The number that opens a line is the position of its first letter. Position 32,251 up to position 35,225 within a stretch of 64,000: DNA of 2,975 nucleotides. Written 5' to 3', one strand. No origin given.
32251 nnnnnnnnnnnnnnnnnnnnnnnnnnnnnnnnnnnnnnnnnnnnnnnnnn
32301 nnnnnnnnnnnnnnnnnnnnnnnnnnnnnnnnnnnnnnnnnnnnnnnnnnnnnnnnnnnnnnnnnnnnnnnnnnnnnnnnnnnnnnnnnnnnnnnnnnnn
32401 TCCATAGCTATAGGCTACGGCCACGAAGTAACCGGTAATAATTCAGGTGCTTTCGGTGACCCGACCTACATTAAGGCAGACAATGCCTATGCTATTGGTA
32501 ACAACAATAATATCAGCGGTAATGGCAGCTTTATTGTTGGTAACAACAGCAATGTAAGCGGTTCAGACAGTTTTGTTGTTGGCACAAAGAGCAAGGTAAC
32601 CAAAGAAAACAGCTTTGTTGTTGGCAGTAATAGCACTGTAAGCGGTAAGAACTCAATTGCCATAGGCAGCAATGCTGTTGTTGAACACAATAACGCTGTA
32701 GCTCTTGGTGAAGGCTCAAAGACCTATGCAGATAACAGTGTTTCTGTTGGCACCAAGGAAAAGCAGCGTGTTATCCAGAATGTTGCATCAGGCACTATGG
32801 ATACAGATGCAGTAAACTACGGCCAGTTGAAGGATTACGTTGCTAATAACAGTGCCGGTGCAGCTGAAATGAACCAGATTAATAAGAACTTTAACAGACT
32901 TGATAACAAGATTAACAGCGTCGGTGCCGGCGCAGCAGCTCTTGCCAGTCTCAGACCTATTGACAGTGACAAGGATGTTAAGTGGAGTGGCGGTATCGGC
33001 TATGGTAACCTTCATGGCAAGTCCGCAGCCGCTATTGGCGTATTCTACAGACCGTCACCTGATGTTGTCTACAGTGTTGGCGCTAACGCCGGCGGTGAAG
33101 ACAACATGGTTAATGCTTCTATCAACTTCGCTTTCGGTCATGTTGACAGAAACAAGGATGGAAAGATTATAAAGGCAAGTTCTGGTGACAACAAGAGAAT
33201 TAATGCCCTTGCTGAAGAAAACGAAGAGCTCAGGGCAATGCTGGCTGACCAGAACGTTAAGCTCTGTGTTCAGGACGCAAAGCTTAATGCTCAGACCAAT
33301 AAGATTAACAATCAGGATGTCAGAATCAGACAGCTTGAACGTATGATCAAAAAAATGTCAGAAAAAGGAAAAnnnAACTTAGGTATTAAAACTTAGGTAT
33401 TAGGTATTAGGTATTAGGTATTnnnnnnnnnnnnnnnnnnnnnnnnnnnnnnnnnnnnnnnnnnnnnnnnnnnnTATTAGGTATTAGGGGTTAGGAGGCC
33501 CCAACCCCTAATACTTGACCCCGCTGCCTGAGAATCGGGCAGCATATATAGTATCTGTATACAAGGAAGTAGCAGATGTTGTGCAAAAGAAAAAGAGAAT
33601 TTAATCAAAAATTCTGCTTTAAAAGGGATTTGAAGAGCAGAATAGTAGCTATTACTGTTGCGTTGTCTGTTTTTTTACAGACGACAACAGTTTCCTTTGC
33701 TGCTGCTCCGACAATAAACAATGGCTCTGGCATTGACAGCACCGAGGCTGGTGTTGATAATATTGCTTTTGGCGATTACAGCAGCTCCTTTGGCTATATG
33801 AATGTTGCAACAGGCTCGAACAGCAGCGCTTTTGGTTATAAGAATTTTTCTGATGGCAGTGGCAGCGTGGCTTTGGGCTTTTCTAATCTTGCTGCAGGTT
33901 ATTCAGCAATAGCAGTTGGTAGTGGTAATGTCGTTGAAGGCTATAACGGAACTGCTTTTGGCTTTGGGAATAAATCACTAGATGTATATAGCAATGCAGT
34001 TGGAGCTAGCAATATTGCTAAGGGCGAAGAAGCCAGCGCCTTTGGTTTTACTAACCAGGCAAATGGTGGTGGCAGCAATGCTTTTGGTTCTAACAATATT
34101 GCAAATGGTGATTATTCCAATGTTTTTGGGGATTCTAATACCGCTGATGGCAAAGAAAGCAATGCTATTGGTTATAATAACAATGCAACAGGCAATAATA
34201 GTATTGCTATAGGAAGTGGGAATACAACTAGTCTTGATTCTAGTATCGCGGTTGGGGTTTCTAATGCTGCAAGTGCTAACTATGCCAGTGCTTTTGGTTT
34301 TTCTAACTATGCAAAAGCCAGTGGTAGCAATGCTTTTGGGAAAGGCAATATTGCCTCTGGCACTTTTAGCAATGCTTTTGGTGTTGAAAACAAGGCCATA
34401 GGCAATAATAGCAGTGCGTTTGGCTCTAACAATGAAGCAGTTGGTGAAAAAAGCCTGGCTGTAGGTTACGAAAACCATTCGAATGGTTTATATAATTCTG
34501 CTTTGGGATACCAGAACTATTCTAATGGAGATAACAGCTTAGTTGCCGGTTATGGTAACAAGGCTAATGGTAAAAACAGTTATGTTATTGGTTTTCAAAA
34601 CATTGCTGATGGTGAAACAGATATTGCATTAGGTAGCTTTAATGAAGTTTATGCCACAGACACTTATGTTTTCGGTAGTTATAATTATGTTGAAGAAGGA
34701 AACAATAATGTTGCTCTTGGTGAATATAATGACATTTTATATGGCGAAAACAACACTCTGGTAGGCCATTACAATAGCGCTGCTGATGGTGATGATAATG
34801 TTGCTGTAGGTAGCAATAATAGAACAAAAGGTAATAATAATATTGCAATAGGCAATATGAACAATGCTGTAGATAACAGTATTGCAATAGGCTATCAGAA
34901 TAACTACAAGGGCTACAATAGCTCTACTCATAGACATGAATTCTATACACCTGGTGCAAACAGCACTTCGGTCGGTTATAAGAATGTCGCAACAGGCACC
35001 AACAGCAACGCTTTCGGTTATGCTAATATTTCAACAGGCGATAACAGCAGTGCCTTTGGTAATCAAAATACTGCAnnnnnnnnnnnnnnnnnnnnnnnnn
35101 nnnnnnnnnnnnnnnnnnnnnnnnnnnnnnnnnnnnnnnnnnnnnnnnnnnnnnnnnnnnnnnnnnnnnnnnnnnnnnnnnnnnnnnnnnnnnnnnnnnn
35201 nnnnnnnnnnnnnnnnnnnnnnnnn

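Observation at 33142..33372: Adhesin 1 continues for 77 aa beyond the YadA-type membrane anchor (periplasmic coiled-coil tail)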

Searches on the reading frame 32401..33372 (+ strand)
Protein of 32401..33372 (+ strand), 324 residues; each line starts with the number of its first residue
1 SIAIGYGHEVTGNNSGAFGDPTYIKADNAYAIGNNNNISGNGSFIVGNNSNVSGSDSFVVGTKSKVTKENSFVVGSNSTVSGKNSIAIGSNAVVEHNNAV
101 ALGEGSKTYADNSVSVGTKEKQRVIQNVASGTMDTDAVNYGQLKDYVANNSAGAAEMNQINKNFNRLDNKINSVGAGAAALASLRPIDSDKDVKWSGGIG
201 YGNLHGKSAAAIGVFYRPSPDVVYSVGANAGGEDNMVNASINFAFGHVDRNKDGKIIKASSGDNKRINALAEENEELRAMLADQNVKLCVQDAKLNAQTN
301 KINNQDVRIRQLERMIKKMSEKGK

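Call 7: search_protein_families(library=pfam, proteins=[window:32401-33372:+], max_evalue=1)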
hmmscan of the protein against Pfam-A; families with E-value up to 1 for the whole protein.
window:32401-33372:+ (324 aa): 9 families
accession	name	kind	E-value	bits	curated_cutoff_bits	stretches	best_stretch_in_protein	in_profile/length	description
PF05658.19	YadA_head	-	6.2e-09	36.4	25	2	67-92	2-27/27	YadA head domain repeat (2 copies)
PF05662.19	YadA_stalk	-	2.6e-08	34.5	28.4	1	125-163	2-40/43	Coiled stalk of trimeric autotransporter adhesin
PF03895.21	YadA_anchor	-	1.5e-06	28.7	22.7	1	192-245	6-60/60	YadA-like membrane anchor domain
PF21300.2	LbR_Ice_bind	-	1.8e-06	28.4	30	1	26-101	19-95/97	Grass antifreeze beta roll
PF05769.16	SIKE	-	0.014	15.8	24.3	1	254-301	62-109/180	SIKE family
PF15960.10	DUF4763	-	0.21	11.3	30.1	1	254-320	81-147/236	Domain of unknown function (DUF4763)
PF00036.39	EF-hand_1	-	0.22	11.6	25.4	1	241-256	2-17/29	EF hand domain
PF10046.14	BLOC1_2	-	0.29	12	33.4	0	137-176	33-72/96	Biogenesis of lysosome-related organelles complex-1 subunit 2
PF12808.12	Mto2_bdg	-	0.88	10.4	22.3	1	261-284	25-48/52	Micro-tubular organiser Mto1 C-term Mto2-binding region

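Call 8: search_protein_families(library=ncbifam, proteins=[window:32401-33372:+], max_evalue=1)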
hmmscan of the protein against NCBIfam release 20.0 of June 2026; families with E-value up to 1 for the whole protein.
window:32401-33372:+ (324 aa): 7 families
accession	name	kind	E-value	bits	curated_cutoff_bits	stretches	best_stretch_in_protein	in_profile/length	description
NF033478.1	YadA_autotrans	exception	2e-20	73.2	750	2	1-148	106-253/459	trimeric autotransporter adhesin YadA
NF040984.1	BimA_first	exception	4.6e-19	68.8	800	1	46-231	319-505/517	trimeric autotransporter actin-nucleating factor BimA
NF040983.1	BimA_second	exception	1.1e-15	57.4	600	2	70-225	207-361/381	trimeric autotransporter actin-nucleating factor BimA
NF033481.2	auto_Ata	exception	6.4e-12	43.6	2500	1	1-172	624-796/1862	trimeric autotransporter adhesin Ata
NF033477.2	EmaA_autotrans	exception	6.9e-07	26.9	3000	2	16-118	261-371/2100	collagen-binding adhesin autotransporter EmaA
NF008584.2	PRK11546.1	equivalog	0.023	14.9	200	1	256-291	80-115/145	zinc resistance sensor/chaperone ZraP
TIGR02297.1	HpaA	equivalog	0.12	11.6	274.65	1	265-318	189-242/287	4-hydroxyphenylacetate catabolism regulatory protein HpaA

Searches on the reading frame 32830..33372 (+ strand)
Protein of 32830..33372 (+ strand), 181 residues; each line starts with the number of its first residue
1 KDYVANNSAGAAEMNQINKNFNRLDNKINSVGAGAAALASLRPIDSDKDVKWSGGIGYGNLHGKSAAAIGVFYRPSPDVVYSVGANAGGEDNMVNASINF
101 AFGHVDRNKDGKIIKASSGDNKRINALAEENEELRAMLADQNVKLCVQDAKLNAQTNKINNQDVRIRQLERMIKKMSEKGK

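Call 17: find_homologous_proteins(query=window:32830-33372:+, max_evalue=0.001)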
Query window:32830-33372:+ (181 aa): 6 proteins with E <= 0.001 among 517 candidates.
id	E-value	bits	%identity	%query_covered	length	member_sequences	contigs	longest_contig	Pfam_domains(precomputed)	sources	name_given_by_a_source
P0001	3.9e-38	149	52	87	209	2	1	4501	PF03895.22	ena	-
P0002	2.5e-22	98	41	71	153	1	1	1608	PF03895.22,PF05662.20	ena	-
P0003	8.4e-20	89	91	29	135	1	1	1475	PF01925.26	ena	-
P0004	2.4e-19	88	34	93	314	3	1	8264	PF03895.22,PF05662.20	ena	-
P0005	9.1e-17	80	45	59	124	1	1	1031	PF03895.22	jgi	-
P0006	2.3e-16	78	38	74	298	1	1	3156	PF21300.3,PF03895.22,PF05658.20,PF05662.20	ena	-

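Call 22: find_encoding_contigs(protein=P0003, flank=5000, max_places=4)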
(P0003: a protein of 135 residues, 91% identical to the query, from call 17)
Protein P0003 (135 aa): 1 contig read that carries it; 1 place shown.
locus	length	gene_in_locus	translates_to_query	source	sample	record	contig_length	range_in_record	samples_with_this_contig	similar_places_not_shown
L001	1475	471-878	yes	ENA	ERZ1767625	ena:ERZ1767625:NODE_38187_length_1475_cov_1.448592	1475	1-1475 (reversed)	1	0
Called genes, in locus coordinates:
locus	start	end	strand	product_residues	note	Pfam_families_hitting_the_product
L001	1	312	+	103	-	?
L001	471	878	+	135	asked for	PF01925:TauE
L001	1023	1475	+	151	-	?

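Call 41: search_solved_structures(query=window:32830-33372:+, max_evalue=1, show_alignments=2)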
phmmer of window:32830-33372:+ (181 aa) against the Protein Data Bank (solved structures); distinct sequences matched with E-value up to 1: 4.
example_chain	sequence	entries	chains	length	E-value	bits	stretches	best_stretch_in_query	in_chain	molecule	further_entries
2lme_A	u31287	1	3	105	8.4e-06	29.1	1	9-100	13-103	Adhesin yadA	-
9gh4_A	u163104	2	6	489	0.0052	20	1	14-101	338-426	Cell surface protein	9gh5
5hyt_A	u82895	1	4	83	0.32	14.2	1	118-181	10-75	Precursor to Protein Sir22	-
3lay_A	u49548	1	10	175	0.66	13.2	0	111-150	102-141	Zinc resistance-associated protein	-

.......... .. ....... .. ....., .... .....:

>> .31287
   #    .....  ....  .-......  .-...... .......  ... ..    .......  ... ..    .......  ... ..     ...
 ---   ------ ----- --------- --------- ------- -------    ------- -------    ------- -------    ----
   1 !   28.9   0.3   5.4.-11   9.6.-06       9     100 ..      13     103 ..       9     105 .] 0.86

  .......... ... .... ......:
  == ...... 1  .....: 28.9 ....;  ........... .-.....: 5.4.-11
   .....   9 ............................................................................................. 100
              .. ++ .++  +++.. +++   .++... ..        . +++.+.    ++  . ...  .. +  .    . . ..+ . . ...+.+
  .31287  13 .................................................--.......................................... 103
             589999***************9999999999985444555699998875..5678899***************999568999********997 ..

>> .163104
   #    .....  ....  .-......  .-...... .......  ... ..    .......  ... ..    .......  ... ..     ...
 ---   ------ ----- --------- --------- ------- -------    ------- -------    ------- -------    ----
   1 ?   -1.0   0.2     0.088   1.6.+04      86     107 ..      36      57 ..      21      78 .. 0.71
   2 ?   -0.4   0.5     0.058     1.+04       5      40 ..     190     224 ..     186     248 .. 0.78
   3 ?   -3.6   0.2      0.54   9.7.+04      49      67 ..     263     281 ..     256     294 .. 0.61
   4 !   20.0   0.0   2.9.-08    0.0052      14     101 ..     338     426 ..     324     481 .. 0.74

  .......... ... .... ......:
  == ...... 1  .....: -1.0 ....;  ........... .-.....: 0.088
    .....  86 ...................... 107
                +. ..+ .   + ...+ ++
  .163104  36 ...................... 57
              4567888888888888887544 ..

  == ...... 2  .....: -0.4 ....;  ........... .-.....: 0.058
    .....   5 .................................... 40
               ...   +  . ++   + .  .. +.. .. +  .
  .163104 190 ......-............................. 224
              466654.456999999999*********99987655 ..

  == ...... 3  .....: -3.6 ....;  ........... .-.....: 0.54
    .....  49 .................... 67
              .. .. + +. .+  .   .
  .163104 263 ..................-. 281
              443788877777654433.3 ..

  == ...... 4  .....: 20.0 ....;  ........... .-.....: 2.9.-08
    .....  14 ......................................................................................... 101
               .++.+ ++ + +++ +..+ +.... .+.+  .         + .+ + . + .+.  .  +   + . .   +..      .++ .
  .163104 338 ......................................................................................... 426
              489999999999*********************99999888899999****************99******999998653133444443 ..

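Call 42: search_protein_representatives(protein=window:32830-33372:+)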
Query: 181 residues. Proteins with E-value up to 0.001 (for the whole library): 2871; up to 1e-10: 1764; up to 1e-30: 5. The best 150 are listed.
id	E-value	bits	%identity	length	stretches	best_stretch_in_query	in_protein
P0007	2.6e-43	164.2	48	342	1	1-180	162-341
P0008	8.2e-41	156.0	54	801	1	1-153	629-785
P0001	1.2e-38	149.0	52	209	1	15-176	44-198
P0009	2.7e-36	141.3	47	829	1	1-176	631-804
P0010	2.3e-33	131.8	46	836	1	1-155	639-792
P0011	6.3e-27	110.9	57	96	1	2-93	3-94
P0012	2.6e-26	108.9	39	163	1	19-177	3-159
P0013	1.8e-25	106.1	41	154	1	14-176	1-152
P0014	1.9e-25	106.1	41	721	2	15-110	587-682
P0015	2.8e-25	105.5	43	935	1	13-153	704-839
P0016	2.8e-25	105.5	44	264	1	10-143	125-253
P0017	3.3e-25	105.3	44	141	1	46-179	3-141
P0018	4.8e-25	104.8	52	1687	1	14-115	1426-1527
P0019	5.4e-25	104.6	51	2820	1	15-144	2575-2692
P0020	7.8e-25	104.1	43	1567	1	14-153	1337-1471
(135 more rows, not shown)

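Call 52: predict_structure(alignment_id=A2)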
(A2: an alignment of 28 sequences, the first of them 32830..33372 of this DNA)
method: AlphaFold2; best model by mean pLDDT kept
length: 181 residues; sequences in the alignment: 28
mean_pLDDT: 83.3   pTM: 0.45
mean pLDDT of the five models: 83.3, 82.1, 81.8, 80.3, 80.3
residues with pLDDT >= 90: 71; 70-90: 81; 50-70: 19; < 50: 10
segments of 3 or more residues with pLDDT < 50: 1-3, 108-114
pLDDT, mean of each block of 10 residues (from residue 1): 52 81 88 84 77 90 90 89 85 87 60 55 85 93 97 97 97 96 77
secondary structure, 60 per line:
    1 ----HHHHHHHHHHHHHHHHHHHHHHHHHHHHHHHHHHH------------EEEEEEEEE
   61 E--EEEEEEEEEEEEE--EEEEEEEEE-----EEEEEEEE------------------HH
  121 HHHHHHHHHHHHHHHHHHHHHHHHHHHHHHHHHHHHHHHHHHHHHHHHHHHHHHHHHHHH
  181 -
elements in order: H5-39 E52-61 E64-76 E79-87 E93-100 H119-180

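Call 55: fold_search(model_id=the predicted structure, library=pdb)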
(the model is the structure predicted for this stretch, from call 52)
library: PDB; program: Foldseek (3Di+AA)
matches with E <= 10: 484; with E <= 0.001: 3
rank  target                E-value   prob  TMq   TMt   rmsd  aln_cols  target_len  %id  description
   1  3emo_A                2.9e-04  1.00  0.46  0.63   2.7       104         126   22  Crystal structure of transmembrane Hia 973-1098 (released 2008-11-04)
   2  2gr7_A                7.5e-04  1.00  0.46  0.77   2.7       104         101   22  Hia 992-1098 (released 2006-05-23)
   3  2lme_MODEL_1_A        9.9e-04  1.00  0.47  0.78   1.7        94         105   31  Solid-state NMR structure of the membrane anchor domain of the trimeric autotransporter YadA (released 2012-11-07)
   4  9vnj_A                1.6e-03  1.00  0.37  0.55   5.0       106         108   21  Crystal structure of the transmembrane domain of trimeric autotransporter adhesin AtaA in complex with the N-terminal  (released 2025-10-08)
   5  2gr8_A                3.6e-03  1.00  0.35  0.76   2.5        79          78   22  Hia 1022-1098 (released 2006-05-23)
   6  7rj5_G                1.9e-01  0.63  0.19  0.36  13.2        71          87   21  The structure of BAM in complex with EspP at 7 Angstrom resolution (released 2021-12-22)
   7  8sqa_F                2.3e-01  0.87  0.24  0.52   4.7        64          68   17  The cryo-EM structure of the EcBAM/EspP(beta8-12) complex (released 2024-05-08)
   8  2prn                  5.9e-01  0.92  0.24  0.16   2.7        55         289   16  RHODOPSEUDOMONAS BLASTICA PORIN, TRIPLE MUTANT E1M, E99W, A116W (released 1999-01-13)
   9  3rd6_B                6.3e-01  0.85  0.24  0.31   2.9        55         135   16  Crystal structure of Mll3558 protein from Rhizobium loti. Northeast Structural Genomics Consortium target id MlR403 (released 2011-05-25)
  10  3hm0_A                6.7e-01  0.44  0.19  0.26   7.2        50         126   12  Crystal Structure of Probable Thioesterase from Bartonella henselae (released 2009-06-09)
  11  8f8q_G                7.0e-01  0.15  0.16  0.11  18.8       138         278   11  Cryo-EM structure of the CapZ-capped barbed end of F-actin (released 2023-06-07)
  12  7tt5_P                7.9e-01  0.33  0.18  0.21   5.3        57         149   21  BamABCDE bound to substrate EspP in the open-sheet EspP state (released 2022-03-30)
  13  5jui_A                8.8e-01  0.13  0.11  0.11  14.2        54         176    9  domain-swapped dimer of the the KRT10-binding region (BR) of PsrP (released 2017-03-15)
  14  3prn                  9.3e-01  0.82  0.24  0.16   2.7        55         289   16  E1M, A104W MUTANT OF RH. BLASTICA PORIN (released 1998-08-12)
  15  3hm0_B                9.3e-01  0.35  0.19  0.27   7.2        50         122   12  Crystal Structure of Probable Thioesterase from Bartonella henselae (released 2009-06-09)
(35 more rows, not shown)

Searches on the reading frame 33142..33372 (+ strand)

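Call 7: search_protein_families(library=pfam, proteins=[window:33142-33372:+], max_evalue=1)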
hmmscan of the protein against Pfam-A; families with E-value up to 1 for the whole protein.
window:33142-33372:+ (77 aa): 10 families
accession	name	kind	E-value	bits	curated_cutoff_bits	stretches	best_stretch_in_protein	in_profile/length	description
PF05769.16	SIKE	-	0.0019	18.6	24.3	1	8-58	63-113/180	SIKE family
PF15960.10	DUF4763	-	0.014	15.1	30.1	1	6-73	80-147/236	Domain of unknown function (DUF4763)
PF12808.12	Mto2_bdg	-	0.03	15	22.3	1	14-37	25-48/52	Micro-tubular organiser Mto1 C-term Mto2-binding region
PF11932.13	DUF3450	-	0.048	13.4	32.6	1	4-73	23-92/241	Protein of unknown function (DUF3450)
PF01527.26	HTH_Tnp_1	-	0.058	14.1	24.1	1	13-35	53-75/75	Transposase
PF17830.6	STI1-HOP_DP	-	0.08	13.3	29.1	1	22-64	6-48/55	STI1/HOP, DP domain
PF16519.10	TRPM_tetra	-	0.13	12.9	26.6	1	18-72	2-49/56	Tetramerisation domain of TRPM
PF01519.22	DUF16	-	0.16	12.9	40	1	33-74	35-76/104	Protein of unknown function DUF16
PF25397.1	DUF7887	-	0.22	11.7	24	1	14-43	24-53/63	Domain of unknown function (DUF7887)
PF24245.1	INO80F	-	0.7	10.5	25.1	0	18-33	10-25/47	INO80 complex subunit F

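Call 8: search_protein_families(library=ncbifam, proteins=[window:33142-33372:+], max_evalue=1)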
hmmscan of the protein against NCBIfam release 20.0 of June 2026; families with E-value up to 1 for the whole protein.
window:33142-33372:+ (77 aa): 5 families
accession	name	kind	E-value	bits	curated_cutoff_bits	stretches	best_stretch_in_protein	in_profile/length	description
NF008584.2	PRK11546.1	equivalog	0.0013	19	200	1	9-44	80-115/145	zinc resistance sensor/chaperone ZraP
TIGR02297.1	HpaA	equivalog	0.011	15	274.65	1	18-71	189-242/287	4-hydroxyphenylacetate catabolism regulatory protein HpaA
NF001249.0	PRK00218.1-5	equivalog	0.048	13.5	324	1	20-71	70-121/208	high frequency lysogenization protein HflD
NF045622.1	Npun_F5560_fam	hypoth_equivalog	0.087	12.9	125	0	18-46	118-146/156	Npun_F5560 family protein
NF010510.0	PRK13922.11-5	equivalog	0.12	11.4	415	1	12-38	68-94/334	rod shape-determining protein MreC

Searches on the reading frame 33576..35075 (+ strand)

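Call 49: search_protein_families(library=pfam, proteins=[window:33576-35075:+], max_evalue=0.01)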
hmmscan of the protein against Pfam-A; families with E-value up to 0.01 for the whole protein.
window:33576-35075:+ (500 aa): 2 families
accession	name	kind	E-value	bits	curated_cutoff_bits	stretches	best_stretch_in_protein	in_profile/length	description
PF05658.19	YadA_head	-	1.9e-29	101.8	25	5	190-215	1-26/27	YadA head domain repeat (2 copies)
PF21300.2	LbR_Ice_bind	-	5.6e-08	33.2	30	1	367-446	3-83/97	Grass antifreeze beta roll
